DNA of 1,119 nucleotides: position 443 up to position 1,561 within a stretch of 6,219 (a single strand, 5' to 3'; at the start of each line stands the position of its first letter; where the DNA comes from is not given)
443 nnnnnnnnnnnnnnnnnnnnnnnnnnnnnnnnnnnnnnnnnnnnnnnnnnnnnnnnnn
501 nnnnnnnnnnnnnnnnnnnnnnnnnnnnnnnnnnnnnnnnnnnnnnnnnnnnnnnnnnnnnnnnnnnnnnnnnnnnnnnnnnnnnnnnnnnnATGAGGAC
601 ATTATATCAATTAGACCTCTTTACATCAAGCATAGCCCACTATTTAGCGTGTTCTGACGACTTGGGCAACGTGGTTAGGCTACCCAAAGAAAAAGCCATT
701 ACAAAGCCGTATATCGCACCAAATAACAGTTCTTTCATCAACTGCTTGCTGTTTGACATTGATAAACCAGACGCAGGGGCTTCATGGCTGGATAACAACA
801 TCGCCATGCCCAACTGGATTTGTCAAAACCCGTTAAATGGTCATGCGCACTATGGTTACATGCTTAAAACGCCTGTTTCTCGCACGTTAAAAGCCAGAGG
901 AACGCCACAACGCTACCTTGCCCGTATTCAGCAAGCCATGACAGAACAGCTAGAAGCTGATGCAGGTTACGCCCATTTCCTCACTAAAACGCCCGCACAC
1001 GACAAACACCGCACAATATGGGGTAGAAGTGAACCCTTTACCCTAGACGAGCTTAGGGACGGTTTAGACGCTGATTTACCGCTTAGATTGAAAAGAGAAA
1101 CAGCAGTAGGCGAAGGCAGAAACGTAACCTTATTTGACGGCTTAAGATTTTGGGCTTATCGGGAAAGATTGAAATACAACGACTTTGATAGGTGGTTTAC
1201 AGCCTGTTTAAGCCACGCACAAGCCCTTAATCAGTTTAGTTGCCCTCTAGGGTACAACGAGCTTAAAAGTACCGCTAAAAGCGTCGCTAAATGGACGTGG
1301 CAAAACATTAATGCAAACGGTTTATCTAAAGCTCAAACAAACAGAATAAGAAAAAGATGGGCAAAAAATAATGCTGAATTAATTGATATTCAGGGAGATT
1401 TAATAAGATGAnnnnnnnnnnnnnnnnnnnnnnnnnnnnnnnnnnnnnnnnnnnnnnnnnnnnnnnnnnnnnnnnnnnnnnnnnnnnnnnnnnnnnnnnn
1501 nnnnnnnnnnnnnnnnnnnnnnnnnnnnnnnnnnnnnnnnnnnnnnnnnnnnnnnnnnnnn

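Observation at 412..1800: The rep gene is bracketed by two inverted copies of the origin core, one sitting on the rep promoter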

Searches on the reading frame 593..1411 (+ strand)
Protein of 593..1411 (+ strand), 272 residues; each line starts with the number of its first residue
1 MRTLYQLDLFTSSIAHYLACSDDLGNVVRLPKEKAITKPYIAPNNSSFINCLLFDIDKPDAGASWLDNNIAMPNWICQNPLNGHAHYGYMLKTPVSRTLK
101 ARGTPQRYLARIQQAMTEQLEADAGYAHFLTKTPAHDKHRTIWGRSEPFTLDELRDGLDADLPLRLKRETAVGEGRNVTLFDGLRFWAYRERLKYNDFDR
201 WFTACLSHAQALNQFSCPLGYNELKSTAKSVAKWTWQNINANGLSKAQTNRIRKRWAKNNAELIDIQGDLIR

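Call 4: search_protein_families(library=pfam, proteins=[window:593-1411:+], max_evalue=0.01)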
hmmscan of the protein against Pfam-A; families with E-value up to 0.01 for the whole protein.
window:593-1411:+ (272 aa): 2 families
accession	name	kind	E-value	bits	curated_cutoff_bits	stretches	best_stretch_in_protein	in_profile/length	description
PF03090.23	Replicase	-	8.9e-32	110.4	26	1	31-156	5-129/130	Replicase family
PF08708.16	PriCT_1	-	1.4e-05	25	21.1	1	175-237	12-67/67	Primase C terminal 1 (PriCT-1)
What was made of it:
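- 593..1411 (+): rep (repA-like): archaeo-eukaryotic-type primase domain plus PriCT-1, 272 aa. Pfam Replicase PF03090 E = 8.9e-32 and PriCT_1 E = 1.4e-5 (call 4).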

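Call 8: search_dna_similar(query=window:593-1411:+, collection=plasmids, mode=protein, max_rows=60)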
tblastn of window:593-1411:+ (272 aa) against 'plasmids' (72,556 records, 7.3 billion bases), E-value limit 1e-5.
Records with a match: 3047; places in all: 3191; records where one place covers at least 80% of the query: 2268.
Best place of each record, by identity: 95-99% 1; <60% 3046.
By first word of the organism name: Escherichia 1162; Klebsiella 396; Acinetobacter 331; Pseudomonas 214; Neisseria 147; Aeromonas 123; Salmonella 93; Xanthomonas 83; Enterobacter 69; Shigella 54; and 77 more.
By predicted mobility (MOB-suite, as given by PLSDB): mobilizable 1506; conjugative 1028; non-mobilizable 513.
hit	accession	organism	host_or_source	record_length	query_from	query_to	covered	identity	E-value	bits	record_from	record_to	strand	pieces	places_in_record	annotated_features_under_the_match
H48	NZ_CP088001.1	Stenotrophomonas rhizophila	isolation,soil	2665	1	272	100%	52.0%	5e-89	288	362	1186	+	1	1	replication initiation protein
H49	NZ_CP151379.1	Shigella sonnei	-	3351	4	272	99%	47.4%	3e-68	234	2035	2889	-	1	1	replication initiation protein | sigma factor-like helix-turn-helix DNA-binding protein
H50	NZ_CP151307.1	Shigella sonnei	-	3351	4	272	99%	47.4%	3e-68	234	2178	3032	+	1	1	replication initiation protein | sigma factor-like helix-turn-helix DNA-binding protein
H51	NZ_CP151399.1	Shigella sonnei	-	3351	4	272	99%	47.4%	3e-68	234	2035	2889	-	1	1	replication initiation protein | sigma factor-like helix-turn-helix DNA-binding protein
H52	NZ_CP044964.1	Salmonella enterica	Homo sapiens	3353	4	272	99%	47.4%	4e-68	234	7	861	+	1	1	replication initiation protein | sigma factor-like helix-turn-helix DNA-binding protein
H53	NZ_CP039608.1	Salmonella enterica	Homo sapiens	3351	4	271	99%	47.5%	3e-68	234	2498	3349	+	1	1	none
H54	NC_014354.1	Salmonella enterica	chicken,carcasses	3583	4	272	99%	46.2%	2e-67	232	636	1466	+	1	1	replication initiation protein | hypothetical protein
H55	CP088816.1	Escherichia coli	Homo sapiens,blood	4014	5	251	91%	42.0%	1e-49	181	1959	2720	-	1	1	replication initiation protein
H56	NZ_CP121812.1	Aeromonas veronii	Homo sapiens,plasma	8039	10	254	87%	43.7%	4e-42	196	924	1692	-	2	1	replication initiation protein | LuxR C-terminal-related transcriptional regulator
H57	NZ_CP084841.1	Klebsiella pneumoniae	Water,Whole organism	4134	5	251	91%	41.6%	4e-50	183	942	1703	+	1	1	replication initiation protein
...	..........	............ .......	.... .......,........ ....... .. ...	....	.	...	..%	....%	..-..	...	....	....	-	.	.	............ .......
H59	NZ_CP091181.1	Aeromonas caviae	-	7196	10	254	90%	41.9%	2e-50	184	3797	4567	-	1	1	replication initiation protein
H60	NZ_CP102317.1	Aeromonas caviae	-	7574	10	254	90%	41.9%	2e-50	184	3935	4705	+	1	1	replication initiation protein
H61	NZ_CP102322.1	Aeromonas caviae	culture,river water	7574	10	254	90%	41.9%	2e-50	184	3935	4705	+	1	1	replication initiation protein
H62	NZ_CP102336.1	Aeromonas caviae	culture,river water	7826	10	254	90%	41.9%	2e-50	184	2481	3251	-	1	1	replication initiation protein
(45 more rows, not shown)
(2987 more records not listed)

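Call 21: find_related_loci(query=window:593-1411:+, collection=genome_contigs, flank=3000)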
Query window:593-1411:+ (272 aa) in genome_contigs; peptide patterns used: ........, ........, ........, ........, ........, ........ (x = any residue, [..] = any of these).
81 stretches matched a pattern, but none encodes a relative of the query by tblastn (E <= 1e-3).
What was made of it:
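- Tried and rejected: find_related_loci on genome_contigs with the single Rep protein: 81 pattern hits, none a relative (call 21).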

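Call 22: find_homologous_proteins(query=window:593-1411:+, max_evalue=1e-20)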
Query window:593-1411:+ (272 aa): 142 proteins with E <= 1e-20 among 893 candidates; the best 120 are listed.
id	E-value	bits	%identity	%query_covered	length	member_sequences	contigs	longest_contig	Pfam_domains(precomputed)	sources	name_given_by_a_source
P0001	5.7e-168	575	100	90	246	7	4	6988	PF03090.24,PF08708.17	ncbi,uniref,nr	ncbi:replication initiation protein [Proteus mirabilis]|uniref:replication initiation protein n=1 Ta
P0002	3.3e-152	524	80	100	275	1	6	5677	PF03090.24,PF08708.17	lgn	-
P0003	9.9e-149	512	82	96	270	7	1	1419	PF03090.24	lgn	-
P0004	4.4e-135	468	100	74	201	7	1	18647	PF03090.24,PF08708.17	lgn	-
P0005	3.5e-129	448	74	95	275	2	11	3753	PF03090.24,PF08708.17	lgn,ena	-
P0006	4.7e-129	448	69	100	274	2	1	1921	PF03090.24,PF08708.17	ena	-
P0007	5.7e-128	444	72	96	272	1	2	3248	PF03090.24,PF08708.17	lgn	-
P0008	2.0e-126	439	71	96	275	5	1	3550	PF03090.24,PF08708.17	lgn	-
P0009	3.1e-125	435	67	100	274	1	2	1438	PF03090.24,PF08708.17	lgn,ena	-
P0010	3.7e-123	428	65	100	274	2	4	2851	PF03090.24,PF08708.17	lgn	-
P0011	5.8e-123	428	68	98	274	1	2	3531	PF03090.24,PF08708.17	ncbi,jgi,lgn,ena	jgi:hypothetical protein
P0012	4.1e-122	425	68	98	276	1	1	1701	PF03090.24,PF08708.17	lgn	-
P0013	3.2e-121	422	69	97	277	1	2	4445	PF03090.24,PF08708.17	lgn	-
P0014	1.5e-120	420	68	100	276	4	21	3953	PF03090.24,PF08708.17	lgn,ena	-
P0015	6.9e-120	418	69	93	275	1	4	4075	PF03090.24,PF08708.17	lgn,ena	-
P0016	1.3e-117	410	67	100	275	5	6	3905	PF03090.24,PF08708.17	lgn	-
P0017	8.9e-117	407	65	100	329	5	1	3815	PF03090.24,PF08708.17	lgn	-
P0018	3.7e-115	402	68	93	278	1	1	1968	PF03090.24,PF08708.17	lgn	-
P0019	1.5e-114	400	62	100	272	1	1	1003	PF03090.24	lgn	-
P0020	8.2e-113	394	64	100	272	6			PF03090.24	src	-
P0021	2.5e-102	360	57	99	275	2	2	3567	PF03090.24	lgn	-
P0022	3.5e-102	360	57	100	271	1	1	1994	PF03090.24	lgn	-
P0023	4.9e-100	353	57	100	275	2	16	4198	PF03090.24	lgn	-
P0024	5.2e-100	352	59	96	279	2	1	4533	PF03090.24,PF08708.17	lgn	-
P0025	1.2e-99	351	59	95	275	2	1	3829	PF03090.24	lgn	-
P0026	4.7e-93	330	57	90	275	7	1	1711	PF03090.24,PF08708.17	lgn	-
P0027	5.7e-92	326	58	92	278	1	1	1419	PF03090.24,PF08708.17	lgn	-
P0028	6.0e-92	326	56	97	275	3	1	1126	PF03090.24,PF08708.17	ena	-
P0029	5.0e-91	323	54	99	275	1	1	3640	PF03090.24,PF08708.17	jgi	jgi:Replicase family/Primase C terminal 1 (PriCT-1)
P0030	1.1e-90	322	54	100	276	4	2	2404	PF03090.24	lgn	-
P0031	6.6e-90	319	54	99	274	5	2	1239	PF03090.24,PF08708.17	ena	-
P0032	6.8e-90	319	56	92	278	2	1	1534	PF03090.24,PF08708.17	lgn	-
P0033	7.3e-89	316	55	90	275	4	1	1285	PF03090.24,PF08708.17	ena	-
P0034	9.3e-89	316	57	93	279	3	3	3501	PF03090.24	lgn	-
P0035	1.0e-88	315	54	99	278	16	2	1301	PF03090.24,PF08708.17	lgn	-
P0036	1.2e-88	315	52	100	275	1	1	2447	PF03090.24,PF08708.17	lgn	-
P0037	1.9e-88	315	56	91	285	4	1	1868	PF03090.24,PF08708.17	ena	-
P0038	3.6e-88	314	56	92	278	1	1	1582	PF03090.24,PF08708.17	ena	-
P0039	5.7e-88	313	53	100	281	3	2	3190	PF03090.24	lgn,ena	-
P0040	6.7e-87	309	55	92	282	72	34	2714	PF03090.24,PF08708.17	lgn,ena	-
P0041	1.2e-86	309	55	96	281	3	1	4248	PF03090.24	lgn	-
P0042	1.4e-86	308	52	100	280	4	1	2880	PF03090.24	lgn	-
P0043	1.9e-86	308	53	97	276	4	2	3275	PF03090.24,PF08708.17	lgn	-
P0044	5.2e-86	307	53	96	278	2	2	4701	PF03090.24,PF08708.17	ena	-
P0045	1.0e-85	306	54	100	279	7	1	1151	PF03090.24,PF08708.17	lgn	-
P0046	1.1e-85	305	51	99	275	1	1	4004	PF03090.24,PF08708.17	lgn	-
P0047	3.0e-85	304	52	99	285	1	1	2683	PF03090.24,PF08708.17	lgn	-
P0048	1.4e-84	302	53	97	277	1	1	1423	PF03090.24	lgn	-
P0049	1.4e-84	302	57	86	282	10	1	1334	PF03090.24,PF08708.17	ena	-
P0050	1.7e-84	302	57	86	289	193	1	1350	PF03090.24,PF08708.17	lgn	-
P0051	4.5e-84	300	53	95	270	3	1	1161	PF03090.24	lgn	-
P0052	6.7e-83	296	51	100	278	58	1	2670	PF03090.24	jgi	jgi:hypothetical protein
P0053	2.8e-82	294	52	100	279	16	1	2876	PF03090.24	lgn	-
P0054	5.1e-82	293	51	97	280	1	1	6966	PF03090.24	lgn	-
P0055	1.0e-81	292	54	92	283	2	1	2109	PF03090.24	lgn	-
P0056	4.6e-81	290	49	100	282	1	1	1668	PF03090.24,PF08708.17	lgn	-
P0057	3.1e-80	288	54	92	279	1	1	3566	PF03090.24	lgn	-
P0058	1.2e-79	286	53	89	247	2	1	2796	PF03090.24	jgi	jgi:hypothetical protein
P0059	1.6e-78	282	52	90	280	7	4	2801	PF03090.24,PF08708.17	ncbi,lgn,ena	-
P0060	5.1e-78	280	51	90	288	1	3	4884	PF03090.24,PF08708.17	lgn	-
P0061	1.7e-76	275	51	91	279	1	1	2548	PF03090.24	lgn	-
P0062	8.4e-76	273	50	93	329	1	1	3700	PF03090.24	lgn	-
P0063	1.0e-75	273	48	100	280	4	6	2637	PF03090.24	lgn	-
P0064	2.1e-75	272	49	97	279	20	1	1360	PF03090.24,PF08708.17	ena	-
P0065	9.2e-75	270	47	100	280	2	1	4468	PF03090.24,PF08708.17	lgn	-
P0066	9.5e-75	270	50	92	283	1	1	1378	PF03090.24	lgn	-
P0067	5.4e-74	267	47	99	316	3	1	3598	PF03090.24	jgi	jgi:hypothetical protein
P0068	8.9e-74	266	49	100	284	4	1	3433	PF03090.24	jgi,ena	-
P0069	1.2e-73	266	49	92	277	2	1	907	PF03090.24,PF08708.17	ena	-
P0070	2.1e-72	262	51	90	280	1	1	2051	PF03090.24,PF08708.17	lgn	-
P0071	4.4e-72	261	50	85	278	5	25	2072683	PF03090.24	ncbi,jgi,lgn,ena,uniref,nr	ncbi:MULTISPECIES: replication initiation protein [Brucella]|uniref:replication initiation protein n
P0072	1.0e-71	260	49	92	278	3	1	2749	PF03090.24,PF08708.17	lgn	-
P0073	2.6e-71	258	47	100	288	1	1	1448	PF03090.24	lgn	-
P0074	7.2e-71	257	48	96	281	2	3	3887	PF03090.24,PF08708.17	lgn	-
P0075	4.3e-70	254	46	100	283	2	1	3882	PF03090.24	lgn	-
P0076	3.1e-69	252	49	96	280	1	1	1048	PF03090.24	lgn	-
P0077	2.3e-67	245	48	100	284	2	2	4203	PF03090.24,PF08708.17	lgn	-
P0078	3.4e-66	242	45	96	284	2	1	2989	PF03090.24,PF08708.17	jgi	jgi:hypothetical protein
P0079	5.4e-61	225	45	100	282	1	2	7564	PF03090.24,PF08708.17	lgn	-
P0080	8.6e-61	224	45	97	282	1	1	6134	PF03090.24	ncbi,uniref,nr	ncbi:replication initiation protein [Burkholderia cenocepacia]|uniref:replication initiation protein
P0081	1.4e-53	200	42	98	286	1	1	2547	PF03090.24,PF08708.17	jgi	-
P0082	8.1e-52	194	60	54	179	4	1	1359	PF03090.24,PF08708.17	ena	-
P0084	2.1e-51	193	55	65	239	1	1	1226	PF03090.24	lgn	-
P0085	7.7e-47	178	38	94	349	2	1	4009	PF03090.24,PF08708.17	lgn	-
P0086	1.3e-46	177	55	57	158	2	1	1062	PF03090.24,PF08708.17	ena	-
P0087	5.5e-45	172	41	88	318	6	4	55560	PF13384.13,PF13551.13,PF02796.22,PF03090.24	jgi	-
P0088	1.4e-44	171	55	57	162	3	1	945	PF03090.24,PF08708.17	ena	-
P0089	4.8e-44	169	39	90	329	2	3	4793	PF03090.24,PF08708.17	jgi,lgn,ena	-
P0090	5.4e-44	169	41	84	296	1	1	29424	PF03090.24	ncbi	-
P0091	7.0e-44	168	40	93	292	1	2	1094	PF03090.24,PF08708.17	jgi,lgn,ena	-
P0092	7.0e-44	168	36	97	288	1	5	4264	PF03090.24,PF08708.17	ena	-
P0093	3.7e-43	166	41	92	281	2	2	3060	PF03090.24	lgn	-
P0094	4.7e-43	166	40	94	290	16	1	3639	PF03090.24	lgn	-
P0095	4.8e-43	166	54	57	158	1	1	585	PF03090.24,PF08708.17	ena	-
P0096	7.0e-43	165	39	90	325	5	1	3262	PF03090.24,PF08708.17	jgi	-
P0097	1.6e-41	161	43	89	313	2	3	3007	PF03090.24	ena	-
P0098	1.7e-41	161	43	86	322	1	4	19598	PF13384.13,PF13936.13,PF13518.13,PF03090.24,PF08708.17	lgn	-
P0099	1.2e-40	158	50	57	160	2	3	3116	PF03090.24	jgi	jgi:hypothetical protein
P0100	6.4e-40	155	67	38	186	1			PF03090.24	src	-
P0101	1.9e-39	154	40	86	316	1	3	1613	PF13384.13,PF13551.13,PF03090.24,PF08708.17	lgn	-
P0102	4.0e-39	153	38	91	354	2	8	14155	PF13384.13,PF03090.24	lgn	-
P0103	5.6e-39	152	38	92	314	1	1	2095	PF03090.24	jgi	jgi:hypothetical protein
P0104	6.5e-39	152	39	92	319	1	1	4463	PF03090.24,PF08708.17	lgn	-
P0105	8.9e-39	152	37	87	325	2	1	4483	PF03090.24,PF08708.17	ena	-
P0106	1.5e-38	151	39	86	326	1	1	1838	PF03090.24,PF08708.17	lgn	-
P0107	4.4e-38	149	41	85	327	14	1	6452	PF13384.13,PF03090.24,PF08708.17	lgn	-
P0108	4.7e-38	149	39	92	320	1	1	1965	PF03090.24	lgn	-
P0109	4.9e-38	149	36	90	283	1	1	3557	PF03090.24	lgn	-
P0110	5.0e-38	149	39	88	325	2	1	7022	PF13384.13,PF03090.24,PF08708.17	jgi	-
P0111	1.9e-37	147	39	85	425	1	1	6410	PF03090.24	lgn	-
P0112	5.6e-37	146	36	93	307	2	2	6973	PF03090.24,PF08708.17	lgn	-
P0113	7.5e-37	145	37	96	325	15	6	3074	PF03090.24,PF08708.17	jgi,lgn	jgi:hypothetical protein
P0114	1.3e-36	145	36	93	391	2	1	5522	PF13384.13,PF13551.13,PF02796.22,PF03090.24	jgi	jgi:hypothetical protein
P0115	1.4e-36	144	38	88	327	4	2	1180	PF13384.13,PF03090.24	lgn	-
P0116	2.6e-36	144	36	90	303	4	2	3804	PF13384.13,PF03090.24,PF08708.17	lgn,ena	-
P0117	3.5e-36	143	37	86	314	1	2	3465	PF03090.24,PF08708.17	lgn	-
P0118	4.6e-36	143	39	86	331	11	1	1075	PF03090.24,PF08708.17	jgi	jgi:hypothetical protein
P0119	1.1e-35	142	38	81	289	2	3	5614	PF03090.24,PF08708.17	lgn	-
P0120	1.2e-35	141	38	88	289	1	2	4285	PF03090.24,PF08708.17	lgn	-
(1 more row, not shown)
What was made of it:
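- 593..1411 (+): It is 100% identical to a P. mirabilis replication protein (call 22).
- Checked: The Rep is 100% identical to a Proteus mirabilis protein (call 22).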

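Call 23: find_encoding_contigs(protein=P0002, flank=3000, max_places=3)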
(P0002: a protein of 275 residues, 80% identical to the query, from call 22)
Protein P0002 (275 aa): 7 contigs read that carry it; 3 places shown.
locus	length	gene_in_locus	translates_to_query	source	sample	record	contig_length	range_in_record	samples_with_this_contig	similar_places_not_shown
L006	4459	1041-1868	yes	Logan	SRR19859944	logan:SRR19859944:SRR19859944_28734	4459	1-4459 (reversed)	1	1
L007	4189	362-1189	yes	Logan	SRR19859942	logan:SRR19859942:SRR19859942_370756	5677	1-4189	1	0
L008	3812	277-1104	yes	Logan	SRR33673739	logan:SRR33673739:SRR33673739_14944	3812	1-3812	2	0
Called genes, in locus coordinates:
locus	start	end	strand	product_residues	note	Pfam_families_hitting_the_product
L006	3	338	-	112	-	?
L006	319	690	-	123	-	PF21983:NikA-like (weak), PF05713:MobC (weak)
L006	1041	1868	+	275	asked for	PF03090:Replicase, PF08708:PriCT_1 (weak)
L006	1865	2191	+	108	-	PF04545:Sigma70_r4 (faint), PF13384:HTH_23 (faint), PF13518:HTH_28 (faint), PF08281:Sigma70_r4_2 (faint)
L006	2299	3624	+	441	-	PF00145:DNA_methylase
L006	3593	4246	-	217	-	PF09564:RE_NgoBV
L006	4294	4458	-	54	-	?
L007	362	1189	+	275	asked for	PF03090:Replicase, PF08708:PriCT_1 (weak)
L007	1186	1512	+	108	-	PF04545:Sigma70_r4 (faint), PF13384:HTH_23 (faint), PF13518:HTH_28 (faint), PF08281:Sigma70_r4_2 (faint)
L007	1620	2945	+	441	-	PF00145:DNA_methylase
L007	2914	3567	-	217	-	PF09564:RE_NgoBV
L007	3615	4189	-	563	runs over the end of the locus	PF03432:Relaxase (weak)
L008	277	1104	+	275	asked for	PF03090:Replicase, PF08708:PriCT_1 (weak)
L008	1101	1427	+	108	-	PF04545:Sigma70_r4 (faint), PF13384:HTH_23 (faint), PF13518:HTH_28 (faint), PF08281:Sigma70_r4_2 (faint)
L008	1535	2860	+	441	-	PF00145:DNA_methylase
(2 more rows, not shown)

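Call 24: find_encoding_contigs(protein=P0005, flank=3000, max_places=3)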
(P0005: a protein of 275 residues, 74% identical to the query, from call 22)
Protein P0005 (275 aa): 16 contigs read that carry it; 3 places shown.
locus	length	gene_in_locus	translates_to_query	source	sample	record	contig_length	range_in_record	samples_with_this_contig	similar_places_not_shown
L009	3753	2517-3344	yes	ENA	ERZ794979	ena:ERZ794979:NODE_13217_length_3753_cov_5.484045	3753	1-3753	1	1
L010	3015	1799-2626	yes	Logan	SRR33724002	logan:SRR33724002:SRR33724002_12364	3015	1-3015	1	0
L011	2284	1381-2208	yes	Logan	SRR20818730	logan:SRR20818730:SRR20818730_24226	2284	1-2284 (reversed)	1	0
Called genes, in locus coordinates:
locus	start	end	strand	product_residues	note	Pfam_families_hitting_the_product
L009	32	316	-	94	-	-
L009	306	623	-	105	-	PF21983:NikA-like (weak), PF05713:MobC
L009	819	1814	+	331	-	PF00145:DNA_methylase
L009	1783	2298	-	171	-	PF09504:RE_Bsp6I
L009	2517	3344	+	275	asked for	PF03090:Replicase, PF08708:PriCT_1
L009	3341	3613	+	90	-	PF04545:Sigma70_r4 (faint), PF08279:HTH_11 (faint), PF13384:HTH_23 (faint), PF01381:HTH_3 (faint), PF13518:HTH_28 (faint), PF08281:Sigma70_r4_2 (faint), PF12728:HTH_17 (faint)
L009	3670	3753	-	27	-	?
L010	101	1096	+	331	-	PF00145:DNA_methylase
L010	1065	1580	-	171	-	PF09504:RE_Bsp6I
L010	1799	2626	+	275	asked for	PF03090:Replicase, PF08708:PriCT_1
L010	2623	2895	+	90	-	PF04545:Sigma70_r4 (faint), PF08279:HTH_11 (faint), PF13384:HTH_23 (faint), PF01381:HTH_3 (faint), PF13518:HTH_28 (faint), PF08281:Sigma70_r4_2 (faint), PF12728:HTH_17 (faint)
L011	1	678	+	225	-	?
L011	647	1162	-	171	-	PF09504:RE_Bsp6I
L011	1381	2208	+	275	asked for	PF03090:Replicase, PF08708:PriCT_1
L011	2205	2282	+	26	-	?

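Call 25: find_encoding_contigs(protein=P0007, flank=3000, max_places=2)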
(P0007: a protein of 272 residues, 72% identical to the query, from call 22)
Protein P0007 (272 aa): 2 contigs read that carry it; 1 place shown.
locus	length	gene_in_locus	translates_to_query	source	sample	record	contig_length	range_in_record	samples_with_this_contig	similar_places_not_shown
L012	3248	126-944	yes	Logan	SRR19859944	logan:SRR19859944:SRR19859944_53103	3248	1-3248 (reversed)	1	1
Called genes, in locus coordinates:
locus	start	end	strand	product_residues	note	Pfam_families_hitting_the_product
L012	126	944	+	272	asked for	PF03090:Replicase, PF08708:PriCT_1 (weak)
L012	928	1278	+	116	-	PF04545:Sigma70_r4 (faint), PF08279:HTH_11 (weak), PF13384:HTH_23 (faint), PF08281:Sigma70_r4_2 (faint)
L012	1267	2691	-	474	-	PF03432:Relaxase (weak)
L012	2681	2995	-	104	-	PF21983:NikA-like, PF05713:MobC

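Call 26: find_encoding_contigs(protein=P0008, flank=3000, max_places=2)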
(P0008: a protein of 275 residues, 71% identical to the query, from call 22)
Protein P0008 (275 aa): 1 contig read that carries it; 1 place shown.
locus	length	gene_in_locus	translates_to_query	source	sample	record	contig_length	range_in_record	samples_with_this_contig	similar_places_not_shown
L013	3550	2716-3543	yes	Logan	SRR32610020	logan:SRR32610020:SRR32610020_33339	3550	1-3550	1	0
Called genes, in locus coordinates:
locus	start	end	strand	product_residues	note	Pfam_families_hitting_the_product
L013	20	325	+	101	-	PF01381:HTH_3 (faint), PF04545:Sigma70_r4 (faint), PF08281:Sigma70_r4_2 (faint), PF13384:HTH_23 (faint), PF13518:HTH_28 (faint)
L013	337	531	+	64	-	PF17295:DUF5348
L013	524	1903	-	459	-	PF03432:Relaxase (weak)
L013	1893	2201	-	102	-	PF21983:NikA-like, PF05713:MobC (weak)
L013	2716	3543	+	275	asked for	PF03090:Replicase, PF08708:PriCT_1 (weak)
